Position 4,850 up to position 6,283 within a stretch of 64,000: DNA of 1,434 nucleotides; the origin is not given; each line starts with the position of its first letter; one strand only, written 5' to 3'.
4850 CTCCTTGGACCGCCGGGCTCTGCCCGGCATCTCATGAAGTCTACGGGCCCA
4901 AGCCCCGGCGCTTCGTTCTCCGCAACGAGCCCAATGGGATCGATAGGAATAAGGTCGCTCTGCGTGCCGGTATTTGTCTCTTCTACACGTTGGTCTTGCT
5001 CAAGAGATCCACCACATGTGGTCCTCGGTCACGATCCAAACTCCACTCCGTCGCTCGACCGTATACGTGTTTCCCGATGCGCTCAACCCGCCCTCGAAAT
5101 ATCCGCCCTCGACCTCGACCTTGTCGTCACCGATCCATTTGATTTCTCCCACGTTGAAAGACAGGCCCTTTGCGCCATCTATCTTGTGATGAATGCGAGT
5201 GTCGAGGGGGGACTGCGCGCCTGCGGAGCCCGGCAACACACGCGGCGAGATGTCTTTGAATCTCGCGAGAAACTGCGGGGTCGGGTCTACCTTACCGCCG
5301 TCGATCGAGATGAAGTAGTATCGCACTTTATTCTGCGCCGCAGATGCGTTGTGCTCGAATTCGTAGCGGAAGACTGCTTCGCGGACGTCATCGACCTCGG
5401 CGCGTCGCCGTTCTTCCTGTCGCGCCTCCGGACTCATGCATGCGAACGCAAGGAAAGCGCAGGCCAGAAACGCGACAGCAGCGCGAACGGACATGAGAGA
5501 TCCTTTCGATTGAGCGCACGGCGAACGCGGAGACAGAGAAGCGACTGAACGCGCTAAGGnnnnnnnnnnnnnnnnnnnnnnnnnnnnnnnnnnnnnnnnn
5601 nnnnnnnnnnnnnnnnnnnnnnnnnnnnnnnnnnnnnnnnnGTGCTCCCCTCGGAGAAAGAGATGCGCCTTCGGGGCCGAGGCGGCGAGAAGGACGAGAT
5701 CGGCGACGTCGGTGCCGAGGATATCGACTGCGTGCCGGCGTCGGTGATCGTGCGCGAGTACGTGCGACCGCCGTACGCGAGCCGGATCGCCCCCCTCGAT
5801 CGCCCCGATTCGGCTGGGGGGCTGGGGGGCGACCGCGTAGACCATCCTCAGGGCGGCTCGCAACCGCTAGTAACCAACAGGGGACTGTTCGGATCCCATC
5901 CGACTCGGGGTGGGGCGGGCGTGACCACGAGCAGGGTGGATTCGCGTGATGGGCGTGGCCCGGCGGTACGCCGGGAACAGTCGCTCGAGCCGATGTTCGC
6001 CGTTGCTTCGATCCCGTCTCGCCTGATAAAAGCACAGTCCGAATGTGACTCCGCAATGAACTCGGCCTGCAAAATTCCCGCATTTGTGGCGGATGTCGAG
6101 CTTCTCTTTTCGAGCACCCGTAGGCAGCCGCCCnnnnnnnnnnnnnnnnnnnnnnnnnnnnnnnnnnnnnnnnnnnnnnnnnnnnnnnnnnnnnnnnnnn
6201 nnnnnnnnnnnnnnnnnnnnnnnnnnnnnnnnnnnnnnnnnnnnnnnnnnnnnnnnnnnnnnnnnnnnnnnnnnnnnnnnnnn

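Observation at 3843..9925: A roughly 4.7-kb lower-GC insertion bracketed by an intact gene and a 95 %-identical, internally deleted duplicate of that gene, with an IS66 remnant at one edge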

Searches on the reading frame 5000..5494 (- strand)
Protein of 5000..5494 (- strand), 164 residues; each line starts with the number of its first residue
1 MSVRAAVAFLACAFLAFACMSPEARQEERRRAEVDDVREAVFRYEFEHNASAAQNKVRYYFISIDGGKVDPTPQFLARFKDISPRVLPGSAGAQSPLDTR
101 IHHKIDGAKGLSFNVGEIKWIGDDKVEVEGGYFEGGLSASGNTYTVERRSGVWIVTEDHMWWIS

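Call 41: search_protein_representatives(protein=window:5000-5494:-)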
Query: 164 residues. Proteins with E-value up to 0.001 (for the whole library): 1519; up to 1e-10: 695; up to 1e-30: 14. The best 150 are listed.
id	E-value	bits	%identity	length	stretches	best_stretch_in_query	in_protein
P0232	3.4e-36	141.0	51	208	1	22-162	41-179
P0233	1.2e-35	139.2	51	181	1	28-164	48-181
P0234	1.2e-34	135.9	52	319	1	18-164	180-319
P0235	1.6e-34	135.5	43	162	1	7-164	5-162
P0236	7.1e-33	130.2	45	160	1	9-164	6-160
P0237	1.7e-32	128.9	44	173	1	8-164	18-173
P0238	3.3e-32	128.0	50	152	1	30-164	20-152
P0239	1.3e-31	126.0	43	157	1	8-163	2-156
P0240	1.3e-31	126.0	47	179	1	26-164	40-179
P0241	2.5e-31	125.1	46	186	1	10-164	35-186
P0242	2.6e-31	125.1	50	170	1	35-164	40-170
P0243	2.6e-31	125.1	53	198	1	32-163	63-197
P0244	3.0e-31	124.8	52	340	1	27-164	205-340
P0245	5.5e-31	124.0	47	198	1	11-164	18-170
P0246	2.3e-30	122.0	45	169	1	15-163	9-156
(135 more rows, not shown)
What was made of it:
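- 5000..5494 (-): Small lipoprotein gene (164 aa, lipobox LAFAC). Origin uncertain. 1519 homologues with E below 1e-3, best 58% identity (call 41).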

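Call 64: search_protein_families(library=ncbifam, proteins=[window:5000-5494:-], max_evalue=0.01)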
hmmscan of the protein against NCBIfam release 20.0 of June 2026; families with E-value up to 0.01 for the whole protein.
window:5000-5494:- (164 aa): 0 families

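Call 66: search_solved_structures(query=window:5000-5494:-, max_evalue=0.1)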
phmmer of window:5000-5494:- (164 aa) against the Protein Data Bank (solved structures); distinct sequences matched with E-value up to 0.1: 1.
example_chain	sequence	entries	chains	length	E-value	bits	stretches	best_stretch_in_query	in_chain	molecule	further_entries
6gxr_A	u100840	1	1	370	0.021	18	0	106-157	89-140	BP39L lectin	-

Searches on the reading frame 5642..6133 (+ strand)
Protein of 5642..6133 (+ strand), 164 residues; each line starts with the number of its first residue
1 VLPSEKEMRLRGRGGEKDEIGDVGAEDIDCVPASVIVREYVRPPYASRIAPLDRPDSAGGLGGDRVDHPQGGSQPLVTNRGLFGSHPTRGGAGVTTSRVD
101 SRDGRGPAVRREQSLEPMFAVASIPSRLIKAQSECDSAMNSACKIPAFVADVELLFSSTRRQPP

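Call 30: search_protein_families(library=pfam, proteins=[window:5642-6133:+], max_evalue=1)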
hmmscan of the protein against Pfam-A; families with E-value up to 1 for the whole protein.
window:5642-6133:+ (164 aa): 1 family
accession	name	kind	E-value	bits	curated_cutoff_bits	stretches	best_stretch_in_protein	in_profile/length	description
PF13005.12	zf-IS66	-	0.0019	19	27.3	1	14-46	8-41/46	zinc-finger binding domain of transposase IS66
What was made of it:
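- On IS66-family insertion sequence: PF13005 at 5681-5779 (E=0.0019, call 30).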

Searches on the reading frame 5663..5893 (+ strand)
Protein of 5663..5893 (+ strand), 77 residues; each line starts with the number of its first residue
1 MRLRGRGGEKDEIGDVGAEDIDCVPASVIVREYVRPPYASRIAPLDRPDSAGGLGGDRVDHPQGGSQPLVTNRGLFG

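Call 48: search_dna_similar(query=window:5663-5893:+, collection=plasmids, mode=protein, max_evalue=1, max_rows=12)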
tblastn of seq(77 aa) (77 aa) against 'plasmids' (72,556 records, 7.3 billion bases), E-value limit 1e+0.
Records with a match: 6; places in all: 7; records where one place covers at least 80% of the query: 0.
Best place of each record, by identity: <60% 6.
By first word of the organism name: Pseudoalteromonas 2; Pseudomonas 1; Glaciecola 1; Paraglaciecola 1; Frigoriglobus 1.
By predicted mobility (MOB-suite, as given by PLSDB): non-mobilizable 5; mobilizable 1.
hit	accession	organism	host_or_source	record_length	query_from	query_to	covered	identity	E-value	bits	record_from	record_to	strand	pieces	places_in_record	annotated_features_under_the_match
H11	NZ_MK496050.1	Pseudomonas sp.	-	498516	7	51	58%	40.0%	5e-1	35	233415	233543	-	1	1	IS66 family transposase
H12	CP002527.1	Glaciecola sp. 4H-3-7+YE-5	-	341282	7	46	52%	42.5%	8e-1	34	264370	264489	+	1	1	putative transposase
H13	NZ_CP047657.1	Paraglaciecola mesophila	Neopyropia tenera,whole organism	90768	7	46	52%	42.5%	8e-1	34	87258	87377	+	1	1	IS66 family transposase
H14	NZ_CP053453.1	Frigoriglobus tundricola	cell culture,tundra wetland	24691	2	44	56%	37.2%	1e+0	34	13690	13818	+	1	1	IS66 family transposase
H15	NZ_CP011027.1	Pseudoalteromonas arctica A 37-1-2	seawater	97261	7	41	45%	40.0%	3e-1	35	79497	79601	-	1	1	IS66 family transposase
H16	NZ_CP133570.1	Pseudoalteromonas sp. HL-AS1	sediment core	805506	7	41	45%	40.0%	3e-1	35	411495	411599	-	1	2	IS66 family transposase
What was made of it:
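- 5603..5794 (+): IS66 transposase (TnpC) N-terminal zinc-finger remnant, with the cysteines lost. All 6 tblastn hits fall on IS66-family or putative transposase genes (call 48).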

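Call 51: get_annotated_region(hit=H14, flank=3000)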
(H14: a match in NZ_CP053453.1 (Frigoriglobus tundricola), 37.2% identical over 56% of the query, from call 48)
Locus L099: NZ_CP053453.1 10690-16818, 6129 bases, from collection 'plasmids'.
description: Frigoriglobus tundricola strain PL17 plasmid pPL17-1, complete sequence
organism: Frigoriglobus tundricola (NCBI taxid 2774151)
taxonomy: Bacteria; Planctomycetota; Planctomycetia; Gemmatales; Gemmataceae; Frigoriglobus; Frigoriglobus tundricola
host: -; source: cell culture,tundra wetland; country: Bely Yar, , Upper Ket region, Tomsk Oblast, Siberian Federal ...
typing (MOB-suite, as given by PLSDB): non-mobilizable
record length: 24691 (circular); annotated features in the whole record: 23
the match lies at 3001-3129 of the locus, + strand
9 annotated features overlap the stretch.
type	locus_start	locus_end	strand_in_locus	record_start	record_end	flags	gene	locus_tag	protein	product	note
CDS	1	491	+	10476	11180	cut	-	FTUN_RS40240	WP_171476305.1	sigma-70 family RNA polymerase sigma factor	-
CDS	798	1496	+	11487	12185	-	-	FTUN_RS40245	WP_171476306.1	hypothetical protein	-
CDS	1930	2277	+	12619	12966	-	-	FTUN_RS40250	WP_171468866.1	hypothetical protein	-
CDS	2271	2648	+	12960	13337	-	tnpB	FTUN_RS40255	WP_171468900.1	IS66 family insertion sequence element accessory protein TnpB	-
CDS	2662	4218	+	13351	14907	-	-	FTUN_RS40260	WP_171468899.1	IS66 family transposase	-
CDS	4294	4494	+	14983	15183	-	-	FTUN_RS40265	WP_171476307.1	hypothetical protein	-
CDS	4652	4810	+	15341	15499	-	-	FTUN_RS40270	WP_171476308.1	hypothetical protein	-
CDS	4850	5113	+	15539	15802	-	-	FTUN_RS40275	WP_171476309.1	hypothetical protein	-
CDS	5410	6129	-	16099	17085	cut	-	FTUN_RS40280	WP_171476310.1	tyrosine-type recombinase/integrase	GO:0015074 - DNA integration [Evidence IEA]; GO:0006310 - DNA recombination [Evidence IEA]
